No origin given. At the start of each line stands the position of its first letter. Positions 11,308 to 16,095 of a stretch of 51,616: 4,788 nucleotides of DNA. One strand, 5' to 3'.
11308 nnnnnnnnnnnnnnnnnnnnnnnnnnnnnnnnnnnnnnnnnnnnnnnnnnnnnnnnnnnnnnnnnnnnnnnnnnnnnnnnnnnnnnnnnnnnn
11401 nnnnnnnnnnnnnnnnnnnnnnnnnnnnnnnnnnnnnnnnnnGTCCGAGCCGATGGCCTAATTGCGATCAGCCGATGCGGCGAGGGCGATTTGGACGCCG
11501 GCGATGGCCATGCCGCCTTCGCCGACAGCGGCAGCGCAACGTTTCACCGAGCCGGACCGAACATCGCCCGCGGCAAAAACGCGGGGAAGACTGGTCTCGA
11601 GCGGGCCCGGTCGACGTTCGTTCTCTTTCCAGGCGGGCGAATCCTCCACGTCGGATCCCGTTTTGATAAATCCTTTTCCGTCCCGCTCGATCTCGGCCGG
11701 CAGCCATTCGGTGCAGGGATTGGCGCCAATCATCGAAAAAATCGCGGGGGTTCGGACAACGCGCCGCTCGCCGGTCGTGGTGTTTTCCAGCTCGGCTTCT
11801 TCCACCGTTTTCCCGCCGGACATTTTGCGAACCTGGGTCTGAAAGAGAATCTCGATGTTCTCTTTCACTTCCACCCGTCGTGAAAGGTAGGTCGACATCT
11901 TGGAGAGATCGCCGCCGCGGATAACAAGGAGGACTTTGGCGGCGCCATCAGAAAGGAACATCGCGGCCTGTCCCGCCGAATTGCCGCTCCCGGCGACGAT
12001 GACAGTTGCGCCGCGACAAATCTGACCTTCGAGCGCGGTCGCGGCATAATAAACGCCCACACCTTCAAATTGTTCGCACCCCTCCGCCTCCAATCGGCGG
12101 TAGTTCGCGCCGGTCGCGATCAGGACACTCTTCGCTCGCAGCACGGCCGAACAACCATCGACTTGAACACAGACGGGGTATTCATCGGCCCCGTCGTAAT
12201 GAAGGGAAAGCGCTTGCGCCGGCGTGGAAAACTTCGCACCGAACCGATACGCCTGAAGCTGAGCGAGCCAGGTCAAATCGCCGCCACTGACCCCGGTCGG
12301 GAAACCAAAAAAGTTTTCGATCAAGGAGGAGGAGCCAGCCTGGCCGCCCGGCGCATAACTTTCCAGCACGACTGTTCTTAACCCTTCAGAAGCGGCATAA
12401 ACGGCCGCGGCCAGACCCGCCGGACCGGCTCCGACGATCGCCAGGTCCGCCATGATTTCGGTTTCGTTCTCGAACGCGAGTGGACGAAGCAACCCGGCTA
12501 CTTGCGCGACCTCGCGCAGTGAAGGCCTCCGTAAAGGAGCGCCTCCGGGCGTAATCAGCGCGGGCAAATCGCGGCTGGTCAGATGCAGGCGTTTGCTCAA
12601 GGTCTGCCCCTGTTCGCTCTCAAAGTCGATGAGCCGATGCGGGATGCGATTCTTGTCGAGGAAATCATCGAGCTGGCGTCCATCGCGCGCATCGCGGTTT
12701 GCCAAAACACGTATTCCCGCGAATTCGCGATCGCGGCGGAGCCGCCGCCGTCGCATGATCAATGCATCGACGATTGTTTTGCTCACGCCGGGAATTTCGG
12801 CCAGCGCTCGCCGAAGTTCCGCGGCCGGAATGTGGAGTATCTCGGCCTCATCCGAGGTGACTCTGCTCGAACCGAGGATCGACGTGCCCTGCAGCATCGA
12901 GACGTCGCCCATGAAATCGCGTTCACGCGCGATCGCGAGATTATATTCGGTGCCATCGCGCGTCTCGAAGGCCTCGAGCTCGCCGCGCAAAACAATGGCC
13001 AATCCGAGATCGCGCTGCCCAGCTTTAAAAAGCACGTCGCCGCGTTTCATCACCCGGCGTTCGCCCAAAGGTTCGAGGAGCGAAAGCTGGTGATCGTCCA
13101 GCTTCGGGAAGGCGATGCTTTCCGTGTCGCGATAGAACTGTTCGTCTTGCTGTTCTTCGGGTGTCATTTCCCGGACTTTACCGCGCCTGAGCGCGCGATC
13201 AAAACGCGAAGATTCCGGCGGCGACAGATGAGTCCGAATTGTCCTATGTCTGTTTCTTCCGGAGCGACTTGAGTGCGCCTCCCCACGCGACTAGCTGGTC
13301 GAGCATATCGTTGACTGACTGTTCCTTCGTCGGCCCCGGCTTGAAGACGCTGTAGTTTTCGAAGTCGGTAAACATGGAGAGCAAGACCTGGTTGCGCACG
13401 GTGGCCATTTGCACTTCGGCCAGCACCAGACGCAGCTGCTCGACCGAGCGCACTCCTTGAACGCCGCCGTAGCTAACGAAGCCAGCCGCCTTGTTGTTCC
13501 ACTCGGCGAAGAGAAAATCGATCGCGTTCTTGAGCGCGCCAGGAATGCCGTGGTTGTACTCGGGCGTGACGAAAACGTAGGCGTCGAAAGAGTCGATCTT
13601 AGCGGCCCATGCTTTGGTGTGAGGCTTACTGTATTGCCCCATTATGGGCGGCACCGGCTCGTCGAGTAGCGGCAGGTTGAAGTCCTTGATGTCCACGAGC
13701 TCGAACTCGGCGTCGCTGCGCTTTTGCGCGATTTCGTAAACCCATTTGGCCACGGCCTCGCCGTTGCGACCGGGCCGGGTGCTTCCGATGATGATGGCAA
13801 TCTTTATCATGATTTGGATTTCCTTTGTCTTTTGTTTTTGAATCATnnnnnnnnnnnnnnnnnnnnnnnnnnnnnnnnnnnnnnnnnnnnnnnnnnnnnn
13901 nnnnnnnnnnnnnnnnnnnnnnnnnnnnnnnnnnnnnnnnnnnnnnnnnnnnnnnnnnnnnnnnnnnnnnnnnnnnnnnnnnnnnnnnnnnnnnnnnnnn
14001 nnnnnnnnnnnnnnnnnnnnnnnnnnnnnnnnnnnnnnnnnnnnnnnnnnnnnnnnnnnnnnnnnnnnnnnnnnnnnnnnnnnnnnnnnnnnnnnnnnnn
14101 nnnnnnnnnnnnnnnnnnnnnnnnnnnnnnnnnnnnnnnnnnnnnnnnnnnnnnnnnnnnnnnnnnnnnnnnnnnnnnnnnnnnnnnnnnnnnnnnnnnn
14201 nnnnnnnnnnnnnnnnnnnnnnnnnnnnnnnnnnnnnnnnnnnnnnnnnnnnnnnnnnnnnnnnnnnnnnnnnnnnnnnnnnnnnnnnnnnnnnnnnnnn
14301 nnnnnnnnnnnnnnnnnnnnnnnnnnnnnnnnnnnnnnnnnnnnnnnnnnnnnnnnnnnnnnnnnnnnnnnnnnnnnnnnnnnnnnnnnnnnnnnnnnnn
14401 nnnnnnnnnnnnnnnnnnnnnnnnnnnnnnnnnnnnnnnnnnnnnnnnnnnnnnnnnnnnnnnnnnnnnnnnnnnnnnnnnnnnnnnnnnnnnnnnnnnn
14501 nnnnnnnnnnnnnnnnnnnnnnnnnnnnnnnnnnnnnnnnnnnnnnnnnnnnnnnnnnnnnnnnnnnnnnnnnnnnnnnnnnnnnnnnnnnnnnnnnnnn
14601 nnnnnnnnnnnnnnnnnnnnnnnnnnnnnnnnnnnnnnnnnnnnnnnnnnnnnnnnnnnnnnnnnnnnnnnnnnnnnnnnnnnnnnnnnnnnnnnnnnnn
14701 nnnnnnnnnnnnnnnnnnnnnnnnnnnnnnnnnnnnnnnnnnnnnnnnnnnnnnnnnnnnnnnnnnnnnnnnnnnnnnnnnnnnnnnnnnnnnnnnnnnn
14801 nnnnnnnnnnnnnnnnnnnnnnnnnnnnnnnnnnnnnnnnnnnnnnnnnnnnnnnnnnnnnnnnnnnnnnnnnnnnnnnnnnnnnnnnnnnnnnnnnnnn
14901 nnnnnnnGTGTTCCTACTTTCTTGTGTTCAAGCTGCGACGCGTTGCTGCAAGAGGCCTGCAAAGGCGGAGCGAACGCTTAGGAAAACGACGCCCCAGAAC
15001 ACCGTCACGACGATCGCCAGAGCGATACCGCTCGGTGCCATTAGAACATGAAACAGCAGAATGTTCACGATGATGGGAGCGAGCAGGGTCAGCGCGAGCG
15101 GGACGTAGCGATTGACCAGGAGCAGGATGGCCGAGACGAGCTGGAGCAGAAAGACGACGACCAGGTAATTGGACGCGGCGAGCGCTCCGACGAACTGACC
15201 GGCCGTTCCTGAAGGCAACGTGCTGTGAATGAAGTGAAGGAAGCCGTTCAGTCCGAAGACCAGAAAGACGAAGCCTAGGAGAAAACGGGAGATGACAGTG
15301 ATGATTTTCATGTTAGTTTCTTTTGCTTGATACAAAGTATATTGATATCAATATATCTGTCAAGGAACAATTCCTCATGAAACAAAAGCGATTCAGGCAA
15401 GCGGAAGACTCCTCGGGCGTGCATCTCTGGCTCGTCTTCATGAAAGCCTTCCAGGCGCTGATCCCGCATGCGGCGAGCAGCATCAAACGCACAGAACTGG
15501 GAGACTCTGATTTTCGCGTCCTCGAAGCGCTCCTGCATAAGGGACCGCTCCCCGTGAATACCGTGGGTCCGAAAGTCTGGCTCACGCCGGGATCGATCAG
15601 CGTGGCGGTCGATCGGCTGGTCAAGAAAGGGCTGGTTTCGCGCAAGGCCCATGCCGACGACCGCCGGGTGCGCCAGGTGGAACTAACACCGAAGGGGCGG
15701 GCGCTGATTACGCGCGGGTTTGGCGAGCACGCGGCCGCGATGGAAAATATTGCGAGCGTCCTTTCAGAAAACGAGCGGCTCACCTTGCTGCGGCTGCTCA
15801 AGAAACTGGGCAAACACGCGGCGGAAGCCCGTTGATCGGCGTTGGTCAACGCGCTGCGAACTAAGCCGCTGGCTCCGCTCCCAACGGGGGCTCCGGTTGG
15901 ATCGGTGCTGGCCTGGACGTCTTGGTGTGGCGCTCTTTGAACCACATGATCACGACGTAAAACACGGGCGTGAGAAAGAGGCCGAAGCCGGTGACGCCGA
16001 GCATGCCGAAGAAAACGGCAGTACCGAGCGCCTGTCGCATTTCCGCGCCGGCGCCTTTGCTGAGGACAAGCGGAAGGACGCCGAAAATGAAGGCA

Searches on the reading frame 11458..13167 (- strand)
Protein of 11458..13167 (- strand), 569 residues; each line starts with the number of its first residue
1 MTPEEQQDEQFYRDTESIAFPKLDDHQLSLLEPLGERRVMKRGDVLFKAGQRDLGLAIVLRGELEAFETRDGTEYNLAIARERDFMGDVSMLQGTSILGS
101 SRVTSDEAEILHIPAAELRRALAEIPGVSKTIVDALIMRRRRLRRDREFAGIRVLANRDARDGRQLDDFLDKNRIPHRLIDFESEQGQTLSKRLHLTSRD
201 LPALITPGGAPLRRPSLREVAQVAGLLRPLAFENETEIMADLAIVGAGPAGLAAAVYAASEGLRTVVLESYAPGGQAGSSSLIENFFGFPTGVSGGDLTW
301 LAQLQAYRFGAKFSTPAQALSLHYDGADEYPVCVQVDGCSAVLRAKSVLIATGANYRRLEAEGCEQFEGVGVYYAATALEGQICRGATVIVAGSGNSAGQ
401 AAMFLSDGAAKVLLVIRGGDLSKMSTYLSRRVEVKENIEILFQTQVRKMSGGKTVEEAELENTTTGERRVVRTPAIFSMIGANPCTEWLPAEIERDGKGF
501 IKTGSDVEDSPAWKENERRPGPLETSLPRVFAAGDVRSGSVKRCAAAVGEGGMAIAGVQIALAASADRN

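Call 56: search_protein_families(library=pfam, max_evalue=1, proteins=[window:11458-13167:-])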
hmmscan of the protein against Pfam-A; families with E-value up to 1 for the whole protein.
window:11458-13167:- (569 aa): 16 families
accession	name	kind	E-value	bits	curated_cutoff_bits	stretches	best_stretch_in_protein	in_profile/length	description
PF07992.20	Pyr_redox_2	-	6.3e-29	101.7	26.1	1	241-551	2-291/291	Pyridine nucleotide-disulphide oxidoreductase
PF13738.12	Pyr_redox_3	-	9.3e-14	51.8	30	2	338-501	118-287/305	Pyridine nucleotide-disulphide oxidoreductase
PF00027.35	cNMP_binding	-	7.5e-11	42.3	27.5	1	38-123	2-87/89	Cyclic nucleotide-binding domain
PF12831.13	FAD_oxidored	-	9.5e-07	28.9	27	1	241-287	1-47/416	FAD dependent oxidoreductase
PF01946.23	Thi4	-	2e-06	27.7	26.2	1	238-278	16-58/235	Thi4 family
PF00070.33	Pyr_redox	-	2.6e-06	28.3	22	1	389-459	2-78/82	Pyridine nucleotide-disulphide oxidoreductase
PF13450.12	NAD_binding_8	-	9.7e-06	26.2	21.9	1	244-284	1-41/68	NAD(P)-binding Rossmann-like domain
PF01266.30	DAO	-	3.5e-05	23.9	27.9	1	241-280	1-42/353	FAD dependent oxidoreductase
PF00890.30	FAD_binding_2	-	5e-05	23.1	20.4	1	241-277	1-38/414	FAD binding domain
PF01494.25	FAD_binding_3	-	0.00096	18.9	22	1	241-273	3-35/349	FAD binding domain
PF00743.25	FMO-like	-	0.0025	16.8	22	1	363-448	161-240/532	Flavin-binding monooxygenase-like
PF03486.20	HI0933_like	-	0.003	17.5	50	1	241-271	2-32/244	HI0933-like protein Rossmann domain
PF01134.28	GIDA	-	0.0032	17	22.1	1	241-268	1-28/391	Glucose inhibited division protein A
PF13434.12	Lys_Orn_oxgnase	-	0.16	11.5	21.3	0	321-408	120-210/339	L-lysine 6-monooxygenase/L-ornithine 5-monooxygenase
PF05834.18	Lycopene_cycl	-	0.18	11.3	23.4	1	241-270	1-32/380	Lycopene cyclase protein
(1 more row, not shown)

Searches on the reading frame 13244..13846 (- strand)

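Call 56: search_protein_families(library=pfam, max_evalue=1, proteins=[window:13244-13846:-])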
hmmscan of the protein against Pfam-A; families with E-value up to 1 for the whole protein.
window:13244-13846:- (200 aa): 3 families
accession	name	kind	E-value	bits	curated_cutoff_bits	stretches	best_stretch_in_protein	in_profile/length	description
PF03358.20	FMN_red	-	4.2e-44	150.2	24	1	14-160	1-151/152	NADPH-dependent FMN reductase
PF02525.22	Flavodoxin_2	-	2e-10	41.2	27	1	15-114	2-105/198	Flavodoxin-like fold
PF14083.11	PGDYG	-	0.1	13.4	27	1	79-123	19-64/102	PGDYG protein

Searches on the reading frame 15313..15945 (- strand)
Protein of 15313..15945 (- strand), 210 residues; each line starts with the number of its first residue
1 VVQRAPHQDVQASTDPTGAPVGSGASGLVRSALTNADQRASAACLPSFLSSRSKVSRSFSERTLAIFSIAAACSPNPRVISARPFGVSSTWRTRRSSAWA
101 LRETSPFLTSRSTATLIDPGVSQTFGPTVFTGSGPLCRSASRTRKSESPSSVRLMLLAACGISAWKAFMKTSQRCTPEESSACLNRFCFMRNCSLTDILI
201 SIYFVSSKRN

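Call 56: search_protein_families(library=pfam, max_evalue=1, proteins=[window:15313-15945:-])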
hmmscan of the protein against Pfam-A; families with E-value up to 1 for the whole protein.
window:15313-15945:- (210 aa): 1 family
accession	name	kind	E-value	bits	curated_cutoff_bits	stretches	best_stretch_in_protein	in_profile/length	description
PF19510.5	DUF6044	-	0.3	9.9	27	1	142-205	296-359/564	Protein of unknown function (DUF6044)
